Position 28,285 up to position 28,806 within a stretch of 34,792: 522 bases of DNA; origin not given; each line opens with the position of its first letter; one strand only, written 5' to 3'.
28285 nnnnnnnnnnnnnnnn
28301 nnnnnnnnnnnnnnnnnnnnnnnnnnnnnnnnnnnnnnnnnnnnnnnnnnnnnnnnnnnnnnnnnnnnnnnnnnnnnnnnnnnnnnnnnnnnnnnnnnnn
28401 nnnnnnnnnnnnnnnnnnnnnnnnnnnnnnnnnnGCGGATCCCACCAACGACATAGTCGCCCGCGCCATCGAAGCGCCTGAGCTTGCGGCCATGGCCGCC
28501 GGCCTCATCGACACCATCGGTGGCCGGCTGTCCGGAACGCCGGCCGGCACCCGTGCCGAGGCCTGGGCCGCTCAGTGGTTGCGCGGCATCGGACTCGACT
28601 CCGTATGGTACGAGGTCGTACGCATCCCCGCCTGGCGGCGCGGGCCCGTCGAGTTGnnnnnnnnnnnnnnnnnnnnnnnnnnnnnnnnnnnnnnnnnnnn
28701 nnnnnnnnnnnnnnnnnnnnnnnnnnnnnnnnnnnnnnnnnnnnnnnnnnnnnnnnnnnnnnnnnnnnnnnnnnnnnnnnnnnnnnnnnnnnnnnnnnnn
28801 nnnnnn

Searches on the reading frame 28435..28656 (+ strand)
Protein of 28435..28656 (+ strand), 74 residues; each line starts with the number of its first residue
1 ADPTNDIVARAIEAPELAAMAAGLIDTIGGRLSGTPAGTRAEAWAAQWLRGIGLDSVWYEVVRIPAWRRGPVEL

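Call 25: find_related_loci(query=A3, collection=metagenome_contigs, flank=2500)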
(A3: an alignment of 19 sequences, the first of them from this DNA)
Query A3 (74 aa) in metagenome_contigs; peptide patterns used: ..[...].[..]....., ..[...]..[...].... (x = any residue, [..] = any of these).
159 stretches matched a pattern; 25 encode a relative of the query (tblastn E <= 1e-3); 25 distinct loci.
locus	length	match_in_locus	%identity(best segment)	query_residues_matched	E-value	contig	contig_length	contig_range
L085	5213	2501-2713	76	4-74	7e-33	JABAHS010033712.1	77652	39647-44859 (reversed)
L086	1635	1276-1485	74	1-70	4e-32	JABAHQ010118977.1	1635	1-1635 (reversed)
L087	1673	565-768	78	3-70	2e-31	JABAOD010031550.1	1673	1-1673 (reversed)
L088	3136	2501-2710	71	5-74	3e-31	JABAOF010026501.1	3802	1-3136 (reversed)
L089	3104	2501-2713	75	1-70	4e-31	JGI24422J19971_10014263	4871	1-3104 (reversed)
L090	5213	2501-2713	75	1-70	5e-31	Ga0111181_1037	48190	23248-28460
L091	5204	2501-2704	76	7-74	4e-31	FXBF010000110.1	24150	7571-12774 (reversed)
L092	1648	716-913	74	5-70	1e-30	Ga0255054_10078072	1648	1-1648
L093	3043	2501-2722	70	1-74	1e-30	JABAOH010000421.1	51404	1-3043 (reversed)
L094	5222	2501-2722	70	1-74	2e-30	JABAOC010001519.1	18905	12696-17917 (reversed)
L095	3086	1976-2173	74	5-70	4e-30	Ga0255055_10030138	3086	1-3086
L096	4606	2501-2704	72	7-74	6e-30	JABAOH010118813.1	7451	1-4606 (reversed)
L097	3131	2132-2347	71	3-74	5e-30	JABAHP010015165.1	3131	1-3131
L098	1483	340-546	71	6-74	4e-30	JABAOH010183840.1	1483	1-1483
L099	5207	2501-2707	74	2-70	1e-29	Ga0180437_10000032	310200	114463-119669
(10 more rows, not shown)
